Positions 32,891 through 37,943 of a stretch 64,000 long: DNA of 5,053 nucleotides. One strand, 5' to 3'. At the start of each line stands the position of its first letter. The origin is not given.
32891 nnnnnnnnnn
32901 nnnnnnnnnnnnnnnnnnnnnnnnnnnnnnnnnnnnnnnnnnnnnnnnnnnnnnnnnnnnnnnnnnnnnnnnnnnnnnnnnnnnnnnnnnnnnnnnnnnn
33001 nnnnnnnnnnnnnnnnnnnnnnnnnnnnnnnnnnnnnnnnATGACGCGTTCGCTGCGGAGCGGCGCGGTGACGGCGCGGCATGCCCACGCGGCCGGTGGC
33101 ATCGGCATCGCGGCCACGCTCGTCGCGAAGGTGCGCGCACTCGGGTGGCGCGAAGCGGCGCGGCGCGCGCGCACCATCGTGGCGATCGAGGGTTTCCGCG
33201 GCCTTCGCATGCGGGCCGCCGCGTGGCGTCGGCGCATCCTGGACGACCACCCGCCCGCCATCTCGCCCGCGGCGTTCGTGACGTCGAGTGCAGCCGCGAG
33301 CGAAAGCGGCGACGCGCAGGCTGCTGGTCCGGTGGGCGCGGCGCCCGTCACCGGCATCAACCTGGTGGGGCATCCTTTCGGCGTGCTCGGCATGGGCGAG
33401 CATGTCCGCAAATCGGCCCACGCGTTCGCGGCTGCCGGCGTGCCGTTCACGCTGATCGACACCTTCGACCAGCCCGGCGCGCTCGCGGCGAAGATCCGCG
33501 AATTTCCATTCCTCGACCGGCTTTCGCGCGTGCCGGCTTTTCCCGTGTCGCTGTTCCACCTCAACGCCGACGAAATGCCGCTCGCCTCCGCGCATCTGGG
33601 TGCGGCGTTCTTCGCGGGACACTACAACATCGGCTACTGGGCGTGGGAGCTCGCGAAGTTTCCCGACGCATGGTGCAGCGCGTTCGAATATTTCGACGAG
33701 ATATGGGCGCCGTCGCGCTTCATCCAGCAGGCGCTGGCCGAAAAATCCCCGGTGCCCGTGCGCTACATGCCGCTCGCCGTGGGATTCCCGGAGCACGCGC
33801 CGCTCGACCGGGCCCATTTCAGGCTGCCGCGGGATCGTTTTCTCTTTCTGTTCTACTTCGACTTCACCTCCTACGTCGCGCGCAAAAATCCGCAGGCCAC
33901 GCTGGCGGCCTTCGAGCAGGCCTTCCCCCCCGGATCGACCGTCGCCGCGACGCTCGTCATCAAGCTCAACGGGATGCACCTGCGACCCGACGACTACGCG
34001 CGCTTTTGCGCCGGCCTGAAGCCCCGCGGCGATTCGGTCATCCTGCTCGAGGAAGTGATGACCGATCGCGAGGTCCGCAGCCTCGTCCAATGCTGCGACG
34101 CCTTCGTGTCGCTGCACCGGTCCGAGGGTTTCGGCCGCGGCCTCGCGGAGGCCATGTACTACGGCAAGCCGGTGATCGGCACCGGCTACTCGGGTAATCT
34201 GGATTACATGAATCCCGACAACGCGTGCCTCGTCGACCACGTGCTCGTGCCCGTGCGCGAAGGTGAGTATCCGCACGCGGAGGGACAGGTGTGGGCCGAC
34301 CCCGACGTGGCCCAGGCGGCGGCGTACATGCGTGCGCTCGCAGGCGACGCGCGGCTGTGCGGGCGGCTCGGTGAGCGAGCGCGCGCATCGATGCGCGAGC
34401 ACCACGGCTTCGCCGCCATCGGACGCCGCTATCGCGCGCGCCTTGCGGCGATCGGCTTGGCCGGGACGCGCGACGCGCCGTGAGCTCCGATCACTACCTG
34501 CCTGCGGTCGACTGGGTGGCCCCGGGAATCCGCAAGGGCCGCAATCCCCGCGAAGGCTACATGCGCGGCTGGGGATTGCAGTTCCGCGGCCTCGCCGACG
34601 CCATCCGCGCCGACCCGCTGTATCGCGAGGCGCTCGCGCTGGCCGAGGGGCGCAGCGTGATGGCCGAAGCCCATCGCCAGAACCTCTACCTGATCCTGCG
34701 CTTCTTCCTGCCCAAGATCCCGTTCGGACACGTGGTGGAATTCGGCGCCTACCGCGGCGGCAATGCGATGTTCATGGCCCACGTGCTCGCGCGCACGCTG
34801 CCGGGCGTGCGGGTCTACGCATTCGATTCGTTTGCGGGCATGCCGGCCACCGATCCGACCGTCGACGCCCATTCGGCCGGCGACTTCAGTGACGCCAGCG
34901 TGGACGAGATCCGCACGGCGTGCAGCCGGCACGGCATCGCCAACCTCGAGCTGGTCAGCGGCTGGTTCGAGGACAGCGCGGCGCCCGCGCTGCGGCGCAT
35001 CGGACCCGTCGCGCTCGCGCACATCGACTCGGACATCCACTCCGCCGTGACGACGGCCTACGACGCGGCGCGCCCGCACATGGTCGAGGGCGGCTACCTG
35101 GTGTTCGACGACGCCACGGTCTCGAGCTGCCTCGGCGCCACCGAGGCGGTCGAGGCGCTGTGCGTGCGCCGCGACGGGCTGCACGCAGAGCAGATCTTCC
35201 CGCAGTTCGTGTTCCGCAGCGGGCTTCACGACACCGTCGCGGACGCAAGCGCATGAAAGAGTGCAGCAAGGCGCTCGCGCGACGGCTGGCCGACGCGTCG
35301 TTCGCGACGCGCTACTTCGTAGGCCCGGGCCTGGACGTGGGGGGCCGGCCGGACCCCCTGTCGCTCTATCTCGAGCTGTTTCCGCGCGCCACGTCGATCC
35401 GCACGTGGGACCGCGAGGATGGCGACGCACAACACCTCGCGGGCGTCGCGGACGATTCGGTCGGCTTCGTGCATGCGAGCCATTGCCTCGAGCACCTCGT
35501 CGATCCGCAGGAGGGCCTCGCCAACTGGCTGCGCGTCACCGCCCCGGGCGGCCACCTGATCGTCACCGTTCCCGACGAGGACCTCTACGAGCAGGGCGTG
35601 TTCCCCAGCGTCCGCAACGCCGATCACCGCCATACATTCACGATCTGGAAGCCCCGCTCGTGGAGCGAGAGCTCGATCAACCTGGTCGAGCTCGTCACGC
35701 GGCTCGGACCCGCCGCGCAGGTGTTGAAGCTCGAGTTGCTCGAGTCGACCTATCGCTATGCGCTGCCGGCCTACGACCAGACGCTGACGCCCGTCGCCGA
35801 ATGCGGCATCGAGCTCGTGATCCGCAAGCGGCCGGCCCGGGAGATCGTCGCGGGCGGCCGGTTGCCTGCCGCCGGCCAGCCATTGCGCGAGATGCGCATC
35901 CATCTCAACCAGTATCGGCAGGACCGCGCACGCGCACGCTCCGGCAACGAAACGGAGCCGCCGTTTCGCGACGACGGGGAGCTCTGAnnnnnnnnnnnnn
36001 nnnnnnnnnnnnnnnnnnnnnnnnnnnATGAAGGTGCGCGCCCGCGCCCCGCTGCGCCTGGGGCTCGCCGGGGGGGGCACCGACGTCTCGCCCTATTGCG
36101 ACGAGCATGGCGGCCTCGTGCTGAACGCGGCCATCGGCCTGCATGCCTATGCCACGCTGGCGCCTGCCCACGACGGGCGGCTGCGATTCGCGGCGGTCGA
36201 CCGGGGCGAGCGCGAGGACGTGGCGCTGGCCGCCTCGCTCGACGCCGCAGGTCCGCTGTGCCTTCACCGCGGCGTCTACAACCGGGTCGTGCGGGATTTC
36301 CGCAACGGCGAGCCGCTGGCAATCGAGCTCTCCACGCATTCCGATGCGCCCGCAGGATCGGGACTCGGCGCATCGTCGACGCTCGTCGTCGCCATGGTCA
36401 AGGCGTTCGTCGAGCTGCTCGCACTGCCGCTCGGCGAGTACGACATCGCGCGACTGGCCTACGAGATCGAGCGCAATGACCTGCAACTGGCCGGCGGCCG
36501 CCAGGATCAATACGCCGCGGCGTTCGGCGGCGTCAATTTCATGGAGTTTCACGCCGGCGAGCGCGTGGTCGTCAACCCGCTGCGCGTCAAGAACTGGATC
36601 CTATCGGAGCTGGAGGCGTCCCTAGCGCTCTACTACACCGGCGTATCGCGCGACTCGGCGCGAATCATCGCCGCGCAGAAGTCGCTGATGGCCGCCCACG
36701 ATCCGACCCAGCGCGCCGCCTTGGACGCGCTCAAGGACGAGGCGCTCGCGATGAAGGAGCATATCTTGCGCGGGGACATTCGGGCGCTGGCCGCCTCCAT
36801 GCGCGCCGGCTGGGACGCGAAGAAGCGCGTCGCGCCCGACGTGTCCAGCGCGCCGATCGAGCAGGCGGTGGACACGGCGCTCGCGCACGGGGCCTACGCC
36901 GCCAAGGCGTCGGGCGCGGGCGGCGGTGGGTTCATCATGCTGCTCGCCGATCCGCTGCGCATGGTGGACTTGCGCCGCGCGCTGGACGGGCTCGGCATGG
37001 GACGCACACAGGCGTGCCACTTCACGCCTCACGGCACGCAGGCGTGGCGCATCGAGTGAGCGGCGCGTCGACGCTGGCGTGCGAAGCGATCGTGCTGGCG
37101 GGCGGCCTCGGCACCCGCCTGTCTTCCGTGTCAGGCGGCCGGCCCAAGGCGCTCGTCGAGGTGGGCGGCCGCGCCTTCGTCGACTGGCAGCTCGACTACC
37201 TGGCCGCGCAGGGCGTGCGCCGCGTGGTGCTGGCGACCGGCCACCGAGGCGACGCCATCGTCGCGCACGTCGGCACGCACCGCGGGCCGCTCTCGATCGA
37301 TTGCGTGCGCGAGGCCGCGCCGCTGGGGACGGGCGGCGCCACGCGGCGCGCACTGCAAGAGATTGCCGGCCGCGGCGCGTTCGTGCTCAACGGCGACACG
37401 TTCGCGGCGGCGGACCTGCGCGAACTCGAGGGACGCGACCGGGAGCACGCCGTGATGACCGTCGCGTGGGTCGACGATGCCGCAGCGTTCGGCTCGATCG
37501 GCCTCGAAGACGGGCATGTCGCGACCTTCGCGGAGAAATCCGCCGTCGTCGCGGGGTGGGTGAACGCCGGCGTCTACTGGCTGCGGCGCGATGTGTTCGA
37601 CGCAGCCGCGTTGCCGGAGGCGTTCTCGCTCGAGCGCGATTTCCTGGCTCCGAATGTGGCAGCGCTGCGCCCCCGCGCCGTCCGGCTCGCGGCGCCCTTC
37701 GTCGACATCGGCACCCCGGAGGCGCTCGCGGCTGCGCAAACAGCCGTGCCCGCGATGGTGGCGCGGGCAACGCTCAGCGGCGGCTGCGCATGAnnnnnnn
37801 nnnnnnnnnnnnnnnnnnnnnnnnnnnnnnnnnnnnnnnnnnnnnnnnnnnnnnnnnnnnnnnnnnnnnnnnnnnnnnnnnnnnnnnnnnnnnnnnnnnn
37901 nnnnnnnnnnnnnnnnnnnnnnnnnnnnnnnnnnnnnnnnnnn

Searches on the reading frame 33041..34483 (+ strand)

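Call 8: search_protein_families(library=pfam, proteins=[window:33041-34483:+], max_evalue=0.01)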
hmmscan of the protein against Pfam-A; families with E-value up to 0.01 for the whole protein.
window:33041-34483:+ (480 aa): 2 families
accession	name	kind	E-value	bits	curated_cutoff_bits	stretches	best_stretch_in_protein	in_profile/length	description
PF00534.26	Glycos_transf_1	-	4.7e-10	39.7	26.4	1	331-394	73-135/172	Glycosyl transferases group 1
PF13692.12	Glyco_trans_1_4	-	7e-09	36.5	27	1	314-399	44-125/142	Glycosyl transferases group 1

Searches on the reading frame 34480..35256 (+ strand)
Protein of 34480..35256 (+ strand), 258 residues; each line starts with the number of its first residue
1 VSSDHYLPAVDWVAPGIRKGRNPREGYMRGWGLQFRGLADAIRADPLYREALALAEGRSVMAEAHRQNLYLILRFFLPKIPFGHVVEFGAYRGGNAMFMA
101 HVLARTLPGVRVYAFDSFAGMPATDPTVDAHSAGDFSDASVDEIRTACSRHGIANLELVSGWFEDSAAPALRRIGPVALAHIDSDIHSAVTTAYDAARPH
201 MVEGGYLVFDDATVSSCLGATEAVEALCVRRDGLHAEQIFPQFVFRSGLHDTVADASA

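Call 15: search_protein_families(library=pfam, proteins=[window:34480-35256:+], max_evalue=0.001)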
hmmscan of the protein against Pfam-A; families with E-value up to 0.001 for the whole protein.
window:34480-35256:+ (258 aa): 2 families
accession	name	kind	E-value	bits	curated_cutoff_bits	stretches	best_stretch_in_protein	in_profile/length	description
PF05711.17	TylF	-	9.5e-20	71.4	23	1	81-222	92-240/264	Macrocin-O-methyltransferase (TylF)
PF13578.12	Methyltransf_24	-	1.1e-12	49.2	26.3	1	86-211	1-104/105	Methyltransferase domain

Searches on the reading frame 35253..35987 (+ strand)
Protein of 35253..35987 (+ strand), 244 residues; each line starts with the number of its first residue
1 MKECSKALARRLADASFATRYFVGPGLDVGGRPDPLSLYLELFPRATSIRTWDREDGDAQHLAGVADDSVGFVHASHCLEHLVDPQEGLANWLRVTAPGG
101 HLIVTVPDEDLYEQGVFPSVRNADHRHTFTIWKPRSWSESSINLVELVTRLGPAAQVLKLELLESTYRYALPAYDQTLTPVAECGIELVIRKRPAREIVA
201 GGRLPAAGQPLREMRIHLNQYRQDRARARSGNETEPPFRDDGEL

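Call 15: search_protein_families(library=pfam, proteins=[window:35253-35987:+], max_evalue=0.001)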
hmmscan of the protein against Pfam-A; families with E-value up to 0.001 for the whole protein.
window:35253-35987:+ (244 aa): 3 families
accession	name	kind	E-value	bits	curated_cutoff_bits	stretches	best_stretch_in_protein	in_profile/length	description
PF13489.12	Methyltransf_23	-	1.1e-08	35.4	27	1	27-128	27-140/164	Methyltransferase domain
PF08241.18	Methyltransf_11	-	6.3e-08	33.6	21.2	1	56-104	48-95/95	Methyltransferase domain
PF08242.18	Methyltransf_12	-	0.00089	20.4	30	0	54-102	55-98/98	Methyltransferase domain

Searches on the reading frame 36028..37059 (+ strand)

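Call 15: search_protein_families(library=pfam, proteins=[window:36028-37059:+], max_evalue=0.001)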
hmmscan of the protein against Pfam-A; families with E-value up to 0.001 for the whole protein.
window:36028-37059:+ (343 aa): 2 families
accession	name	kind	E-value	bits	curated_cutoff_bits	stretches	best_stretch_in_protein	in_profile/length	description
PF00288.32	GHMP_kinases_N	-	6.1e-18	65.3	22.3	1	86-168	9-87/87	GHMP kinases N terminal domain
PF08544.19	GHMP_kinases_C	-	1.7e-10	41.5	21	1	243-317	2-77/85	GHMP kinases C terminal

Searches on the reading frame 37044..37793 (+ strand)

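Call 15: search_protein_families(library=pfam, proteins=[window:37044-37793:+], max_evalue=0.001)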
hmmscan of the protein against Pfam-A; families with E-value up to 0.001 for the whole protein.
window:37044-37793:+ (249 aa): 2 families
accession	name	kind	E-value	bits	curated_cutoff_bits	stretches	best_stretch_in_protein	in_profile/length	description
PF00483.29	NTP_transferase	-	1e-20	74.8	21.2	1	15-234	2-241/245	Nucleotidyl transferase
PF12804.13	NTP_transf_3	-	3.6e-13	50.4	27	1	15-131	1-110/160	MobA-like NTP transferase domain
